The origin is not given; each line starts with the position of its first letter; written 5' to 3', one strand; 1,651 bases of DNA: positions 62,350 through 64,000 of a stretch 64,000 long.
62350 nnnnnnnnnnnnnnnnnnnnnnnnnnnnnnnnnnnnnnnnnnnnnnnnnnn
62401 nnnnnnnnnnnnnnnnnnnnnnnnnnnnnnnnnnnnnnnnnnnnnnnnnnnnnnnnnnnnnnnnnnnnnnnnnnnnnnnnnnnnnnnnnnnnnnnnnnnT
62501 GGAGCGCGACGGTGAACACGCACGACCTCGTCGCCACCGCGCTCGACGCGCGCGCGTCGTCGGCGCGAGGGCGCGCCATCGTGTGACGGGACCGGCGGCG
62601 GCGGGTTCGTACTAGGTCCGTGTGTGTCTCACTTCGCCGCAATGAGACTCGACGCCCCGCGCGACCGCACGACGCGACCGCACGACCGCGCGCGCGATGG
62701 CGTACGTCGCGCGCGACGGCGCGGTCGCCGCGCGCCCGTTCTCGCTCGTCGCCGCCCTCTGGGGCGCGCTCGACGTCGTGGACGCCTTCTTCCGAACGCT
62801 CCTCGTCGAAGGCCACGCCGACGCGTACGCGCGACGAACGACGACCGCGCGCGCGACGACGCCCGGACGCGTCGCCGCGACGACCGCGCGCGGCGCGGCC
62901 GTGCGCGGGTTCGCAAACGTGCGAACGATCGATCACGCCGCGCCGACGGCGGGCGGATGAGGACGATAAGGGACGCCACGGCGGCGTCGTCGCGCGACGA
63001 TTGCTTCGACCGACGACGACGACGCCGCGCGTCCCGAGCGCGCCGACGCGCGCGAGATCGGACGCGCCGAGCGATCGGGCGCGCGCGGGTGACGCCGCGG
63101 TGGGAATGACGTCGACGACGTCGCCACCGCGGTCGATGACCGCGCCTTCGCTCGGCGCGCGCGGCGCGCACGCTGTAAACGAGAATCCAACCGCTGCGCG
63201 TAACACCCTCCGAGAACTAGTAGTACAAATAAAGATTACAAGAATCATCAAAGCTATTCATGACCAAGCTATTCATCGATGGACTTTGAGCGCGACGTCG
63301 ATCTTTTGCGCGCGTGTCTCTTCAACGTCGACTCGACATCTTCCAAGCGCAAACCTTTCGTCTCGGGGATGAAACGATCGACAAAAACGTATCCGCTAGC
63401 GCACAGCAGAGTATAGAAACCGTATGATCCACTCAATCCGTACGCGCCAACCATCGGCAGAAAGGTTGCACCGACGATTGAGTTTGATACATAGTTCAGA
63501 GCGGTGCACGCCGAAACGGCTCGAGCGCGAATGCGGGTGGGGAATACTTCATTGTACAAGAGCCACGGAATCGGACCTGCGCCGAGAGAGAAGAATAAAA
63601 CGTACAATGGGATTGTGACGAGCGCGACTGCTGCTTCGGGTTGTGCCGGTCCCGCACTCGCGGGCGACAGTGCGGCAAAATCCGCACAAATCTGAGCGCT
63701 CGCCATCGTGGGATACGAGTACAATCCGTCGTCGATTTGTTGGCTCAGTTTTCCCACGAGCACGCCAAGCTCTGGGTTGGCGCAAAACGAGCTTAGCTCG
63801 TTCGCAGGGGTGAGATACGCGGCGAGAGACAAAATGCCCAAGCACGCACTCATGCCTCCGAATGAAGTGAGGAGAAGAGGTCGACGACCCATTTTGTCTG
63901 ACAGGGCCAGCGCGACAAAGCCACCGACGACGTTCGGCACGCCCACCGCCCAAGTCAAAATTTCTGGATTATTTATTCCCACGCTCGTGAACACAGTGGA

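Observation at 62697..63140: Selenoprotein K gene whose in-frame UGA (selenocysteine) the ORF track treats as a stop, with a SECIS-like stem-loop downstream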

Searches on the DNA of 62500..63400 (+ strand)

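Call 4: search_rna_families(source=window, start=62500, end=63400, threshold=evalue, max_evalue=10, show_alignments=5)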
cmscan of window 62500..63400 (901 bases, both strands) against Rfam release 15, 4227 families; matches with E-value up to 10: 16.
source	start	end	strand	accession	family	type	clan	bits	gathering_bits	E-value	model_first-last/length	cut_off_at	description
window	62850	62936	+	RF02809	RsmW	Gene; sRNA;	CL00106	23.1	52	0.15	1-124/124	no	RsmW RNA family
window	62969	63035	-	RF03783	mir-4854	Gene; miRNA;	-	20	100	0.98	1-89/89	no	mir-4854 microRNA precursor family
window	62890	62946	-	RF03819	mir-Ro6-3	Gene; miRNA;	-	19.9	79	2.6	1-72/72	no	mir-Ro6-3 microRNA precursor family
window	62965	63037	-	RF01059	mir-598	Gene; miRNA;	-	19.7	69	0.35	1-80/80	no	mir-598 microRNA precursor family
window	62890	62946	+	RF03819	mir-Ro6-3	Gene; miRNA;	-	19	79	4.2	1-72/72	no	mir-Ro6-3 microRNA precursor family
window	62970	63036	+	RF03783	mir-4854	Gene; miRNA;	-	18.8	100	2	1-89/89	no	mir-4854 microRNA precursor family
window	62675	62727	-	RF03816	MIR6297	Gene; miRNA;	-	17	114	4.5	1-107/107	no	MIR6297 microRNA precursor family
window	62636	62667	-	RF01333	CRISPR-DR20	Gene; CRISPR;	-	16.5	42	2.6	1-36/36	no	CRISPR RNA direct repeat element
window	62969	63035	+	RF03240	MIR5534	Gene; miRNA;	-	16.5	79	4.8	1-102/102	no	MIR5534 microRNA precursor family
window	62970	63036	-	RF03240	MIR5534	Gene; miRNA;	-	16.2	79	5.4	1-102/102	no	MIR5534 microRNA precursor family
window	62674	62728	-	RF03771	mir-341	Gene; miRNA;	-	15.2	90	5.7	21-76/96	no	mir-341 microRNA precursor family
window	63092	63207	+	RF02916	atpB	Cis-reg;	-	14.4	37.4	1.4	1-128/128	no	atpB RNA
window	62663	62720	-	RF02571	Mcr7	Gene; sRNA;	-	14.3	380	0.49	1-351/351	no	mcr7 sRNA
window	62979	63045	-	RF02571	Mcr7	Gene; sRNA;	-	12.7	380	1.4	251-334/351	no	mcr7 sRNA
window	62983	63043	-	RF02690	BTH_s1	Gene; sRNA;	-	11.6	74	4.4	132-193/205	no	Burkholderia sRNA 1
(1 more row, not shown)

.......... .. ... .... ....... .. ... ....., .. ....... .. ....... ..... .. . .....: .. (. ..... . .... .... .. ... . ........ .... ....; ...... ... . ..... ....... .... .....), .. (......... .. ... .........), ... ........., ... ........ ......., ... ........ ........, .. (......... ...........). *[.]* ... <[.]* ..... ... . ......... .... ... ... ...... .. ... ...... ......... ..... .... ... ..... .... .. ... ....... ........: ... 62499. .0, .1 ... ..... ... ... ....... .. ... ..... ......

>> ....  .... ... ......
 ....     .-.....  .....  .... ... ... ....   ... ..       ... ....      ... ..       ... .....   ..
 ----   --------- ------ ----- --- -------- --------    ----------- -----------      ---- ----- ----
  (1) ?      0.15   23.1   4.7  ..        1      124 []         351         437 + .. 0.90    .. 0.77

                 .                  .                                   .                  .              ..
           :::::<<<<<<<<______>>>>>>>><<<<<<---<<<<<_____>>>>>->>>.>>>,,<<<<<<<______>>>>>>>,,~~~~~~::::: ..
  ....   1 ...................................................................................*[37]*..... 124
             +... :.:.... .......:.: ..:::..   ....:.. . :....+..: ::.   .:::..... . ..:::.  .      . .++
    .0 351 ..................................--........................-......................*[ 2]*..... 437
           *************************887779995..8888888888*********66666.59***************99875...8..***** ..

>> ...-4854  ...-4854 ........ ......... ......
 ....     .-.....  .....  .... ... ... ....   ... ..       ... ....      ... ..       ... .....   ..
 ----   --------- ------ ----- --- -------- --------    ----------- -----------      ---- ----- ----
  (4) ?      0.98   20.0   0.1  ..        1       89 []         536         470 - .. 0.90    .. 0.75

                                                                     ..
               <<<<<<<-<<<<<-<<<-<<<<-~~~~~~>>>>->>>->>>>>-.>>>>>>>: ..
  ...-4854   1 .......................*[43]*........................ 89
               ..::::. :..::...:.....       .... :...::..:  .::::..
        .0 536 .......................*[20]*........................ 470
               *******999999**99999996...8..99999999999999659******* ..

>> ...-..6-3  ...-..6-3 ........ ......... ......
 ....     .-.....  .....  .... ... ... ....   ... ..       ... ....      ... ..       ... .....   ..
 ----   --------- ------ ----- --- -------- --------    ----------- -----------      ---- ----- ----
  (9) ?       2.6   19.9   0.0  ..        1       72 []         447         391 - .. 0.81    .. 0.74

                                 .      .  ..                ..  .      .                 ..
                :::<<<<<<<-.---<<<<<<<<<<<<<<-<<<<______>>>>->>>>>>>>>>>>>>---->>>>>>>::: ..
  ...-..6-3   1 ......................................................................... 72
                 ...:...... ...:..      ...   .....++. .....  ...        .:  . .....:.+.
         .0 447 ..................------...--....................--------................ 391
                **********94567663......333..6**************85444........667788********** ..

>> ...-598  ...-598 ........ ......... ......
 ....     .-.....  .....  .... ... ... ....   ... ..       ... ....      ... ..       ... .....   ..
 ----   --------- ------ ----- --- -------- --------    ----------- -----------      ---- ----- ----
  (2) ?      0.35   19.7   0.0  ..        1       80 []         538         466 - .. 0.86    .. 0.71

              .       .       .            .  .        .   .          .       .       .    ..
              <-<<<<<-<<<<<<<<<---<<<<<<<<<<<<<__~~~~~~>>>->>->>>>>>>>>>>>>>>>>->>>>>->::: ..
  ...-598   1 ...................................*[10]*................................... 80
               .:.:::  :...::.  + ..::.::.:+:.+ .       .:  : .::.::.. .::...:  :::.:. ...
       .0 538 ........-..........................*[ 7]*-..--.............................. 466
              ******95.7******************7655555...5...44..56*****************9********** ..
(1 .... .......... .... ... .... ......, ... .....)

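Call 49: search_rna_families(sources=[L004, L005, L007, L020, L028, L030, L002], threshold=evalue, max_evalue=10)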
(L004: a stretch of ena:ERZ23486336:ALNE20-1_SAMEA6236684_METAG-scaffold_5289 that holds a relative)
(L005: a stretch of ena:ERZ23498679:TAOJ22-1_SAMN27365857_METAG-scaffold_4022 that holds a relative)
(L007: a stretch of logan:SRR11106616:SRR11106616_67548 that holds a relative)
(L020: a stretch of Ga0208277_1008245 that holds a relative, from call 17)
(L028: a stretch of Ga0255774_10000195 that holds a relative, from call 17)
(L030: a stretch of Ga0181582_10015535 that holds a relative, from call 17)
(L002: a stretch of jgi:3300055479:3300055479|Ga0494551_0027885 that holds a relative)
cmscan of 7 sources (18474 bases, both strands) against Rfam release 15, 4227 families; matches with E-value up to 10: 5.
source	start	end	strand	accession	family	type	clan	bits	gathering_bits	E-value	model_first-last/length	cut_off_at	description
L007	338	421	-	RF01059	mir-598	Gene; miRNA;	-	26.5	69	0.089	1-80/80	no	mir-598 microRNA precursor family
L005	1407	1487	-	RF01059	mir-598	Gene; miRNA;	-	24.8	69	0.27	1-80/80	no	mir-598 microRNA precursor family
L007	339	445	-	RF03461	MIR842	Gene; miRNA;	-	22.1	85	2.6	1-127/127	no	MIR842 microRNA precursor family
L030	972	1061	-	RF02424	Bp2_287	Gene; sRNA;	-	20.2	70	0.79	1-174/174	no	Burkholderia sRNA Bp2_Cand287_SIPHT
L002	200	267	+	RF02213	ZFAT-AS1_3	Gene; lncRNA;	-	16.7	70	9.9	1-80/80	no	ZFAT antisense RNA 1 conserved region 3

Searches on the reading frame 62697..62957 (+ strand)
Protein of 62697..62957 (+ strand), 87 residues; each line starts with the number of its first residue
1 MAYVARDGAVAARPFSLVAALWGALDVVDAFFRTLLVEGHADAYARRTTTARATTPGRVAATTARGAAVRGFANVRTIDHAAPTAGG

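Call 3: search_protein_families(library=pfam, proteins=[window:62697-62957:+], max_evalue=10)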
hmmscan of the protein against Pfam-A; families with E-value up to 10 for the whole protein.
seq(87 aa): 1 family
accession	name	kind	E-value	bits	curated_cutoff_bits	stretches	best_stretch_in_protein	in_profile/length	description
PF10961.13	SelK_SelG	-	0.00024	22.1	23.3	1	2-57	1-59/86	Selenoprotein SelK_SelG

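Call 17: find_related_loci(query=A1, collection=metagenome_contigs, flank=1200)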
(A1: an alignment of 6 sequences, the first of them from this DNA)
Query A1 (87 aa) in metagenome_contigs; peptide patterns used: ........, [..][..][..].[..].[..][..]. (x = any residue, [..] = any of these).
244 stretches matched a pattern; 29 encode a relative of the query (tblastn E <= 1e-3); 29 distinct loci.
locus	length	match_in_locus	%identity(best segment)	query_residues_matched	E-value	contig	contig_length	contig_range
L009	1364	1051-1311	99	1-87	2e-53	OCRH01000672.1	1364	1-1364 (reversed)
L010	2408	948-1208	97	1-87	1e-50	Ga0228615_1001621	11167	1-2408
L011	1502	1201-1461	97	1-87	4e-50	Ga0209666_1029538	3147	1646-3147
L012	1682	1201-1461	97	1-87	5e-50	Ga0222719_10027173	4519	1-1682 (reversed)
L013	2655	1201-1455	94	1-85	1e-47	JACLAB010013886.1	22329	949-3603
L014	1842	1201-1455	93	1-85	1e-46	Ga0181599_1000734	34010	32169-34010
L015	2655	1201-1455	91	1-85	2e-44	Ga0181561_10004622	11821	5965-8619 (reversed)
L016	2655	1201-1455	93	1-85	2e-39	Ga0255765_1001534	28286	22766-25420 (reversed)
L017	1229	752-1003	66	1-85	1e-28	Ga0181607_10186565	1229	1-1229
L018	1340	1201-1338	100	1-46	1e-26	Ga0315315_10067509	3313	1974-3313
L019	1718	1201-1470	63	1-85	4e-25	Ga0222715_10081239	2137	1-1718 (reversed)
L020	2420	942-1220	54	2-86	2e-23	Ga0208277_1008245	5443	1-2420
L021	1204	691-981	57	1-84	1e-23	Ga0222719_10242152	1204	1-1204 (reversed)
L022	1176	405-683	54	2-86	3e-23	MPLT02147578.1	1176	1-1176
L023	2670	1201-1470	54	2-83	1e-22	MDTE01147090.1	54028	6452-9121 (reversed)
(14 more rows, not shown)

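Call 18: search_protein_families(library=pfam, alignment_id=A1, max_evalue=1)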
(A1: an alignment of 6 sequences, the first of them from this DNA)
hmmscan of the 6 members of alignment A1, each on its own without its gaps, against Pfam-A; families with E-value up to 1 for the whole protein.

A. member 1, seq(87 aa): 1 family
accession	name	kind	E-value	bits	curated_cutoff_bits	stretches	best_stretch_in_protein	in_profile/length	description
PF10961.13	SelK_SelG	-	0.00024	22.1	23.3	1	2-57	1-59/86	Selenoprotein SelK_SelG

B. families by the number of members that match (of 6 scanned): 1 family
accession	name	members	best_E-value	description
PF10961.13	SelK_SelG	6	3.1e-06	Selenoprotein SelK_SelG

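Call 31: find_encoding_contigs(protein=window:62697-62957:+, flank=2000, max_places=6)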
Protein window:62697-62957:+ (87 aa): 1 contig read that carries it; 1 place shown.
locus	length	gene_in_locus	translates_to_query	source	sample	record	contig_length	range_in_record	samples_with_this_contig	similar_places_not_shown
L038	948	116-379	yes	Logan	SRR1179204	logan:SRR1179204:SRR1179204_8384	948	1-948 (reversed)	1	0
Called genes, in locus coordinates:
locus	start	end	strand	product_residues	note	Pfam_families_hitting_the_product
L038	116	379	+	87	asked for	-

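Call 32: list_cluster_members(proteins=[window:62697-62957:+, P0010, P0021, P0017])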
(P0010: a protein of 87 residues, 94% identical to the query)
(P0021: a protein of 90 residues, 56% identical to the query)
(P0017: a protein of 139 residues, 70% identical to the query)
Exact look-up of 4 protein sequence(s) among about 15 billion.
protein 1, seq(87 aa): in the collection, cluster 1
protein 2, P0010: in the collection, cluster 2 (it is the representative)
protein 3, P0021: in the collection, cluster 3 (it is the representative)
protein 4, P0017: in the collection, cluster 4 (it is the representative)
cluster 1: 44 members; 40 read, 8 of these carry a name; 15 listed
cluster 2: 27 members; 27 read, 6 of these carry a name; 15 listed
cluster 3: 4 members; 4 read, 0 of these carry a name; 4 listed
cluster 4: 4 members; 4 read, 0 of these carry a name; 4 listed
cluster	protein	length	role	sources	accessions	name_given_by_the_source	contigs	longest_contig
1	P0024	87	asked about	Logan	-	-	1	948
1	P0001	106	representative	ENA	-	-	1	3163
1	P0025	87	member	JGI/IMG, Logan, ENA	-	hypothetical protein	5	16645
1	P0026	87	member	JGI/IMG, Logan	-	hypothetical protein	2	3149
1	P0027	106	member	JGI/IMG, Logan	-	hypothetical protein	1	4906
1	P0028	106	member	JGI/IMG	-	hypothetical protein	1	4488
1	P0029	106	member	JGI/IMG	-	hypothetical protein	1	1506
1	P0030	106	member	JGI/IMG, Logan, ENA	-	hypothetical protein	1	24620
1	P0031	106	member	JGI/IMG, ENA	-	hypothetical protein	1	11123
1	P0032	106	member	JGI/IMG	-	hypothetical protein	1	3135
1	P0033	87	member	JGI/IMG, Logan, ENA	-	-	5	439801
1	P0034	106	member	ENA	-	-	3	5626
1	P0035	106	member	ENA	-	-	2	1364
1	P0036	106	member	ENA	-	-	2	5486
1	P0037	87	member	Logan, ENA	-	-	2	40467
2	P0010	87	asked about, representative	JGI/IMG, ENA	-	-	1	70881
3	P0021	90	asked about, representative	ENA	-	-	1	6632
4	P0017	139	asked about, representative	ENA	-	-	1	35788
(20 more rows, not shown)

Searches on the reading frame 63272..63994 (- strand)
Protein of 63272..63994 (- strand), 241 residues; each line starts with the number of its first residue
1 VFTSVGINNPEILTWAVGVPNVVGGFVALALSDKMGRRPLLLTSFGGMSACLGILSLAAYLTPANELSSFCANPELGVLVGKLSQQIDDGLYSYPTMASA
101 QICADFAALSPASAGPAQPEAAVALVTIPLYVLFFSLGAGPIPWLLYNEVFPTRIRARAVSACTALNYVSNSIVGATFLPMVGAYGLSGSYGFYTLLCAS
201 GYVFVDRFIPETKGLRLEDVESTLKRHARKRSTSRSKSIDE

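Call 61: search_protein_families(library=pfam, proteins=[window:63272-63994:-], max_evalue=0.001)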
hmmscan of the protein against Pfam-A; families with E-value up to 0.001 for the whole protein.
window:63272-63994:- (241 aa): 1 family
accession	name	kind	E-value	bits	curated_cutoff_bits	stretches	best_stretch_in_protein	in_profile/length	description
PF00083.30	Sugar_tr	-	6.7e-36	124.6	22.3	2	102-222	329-450/452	Sugar (and other) transporter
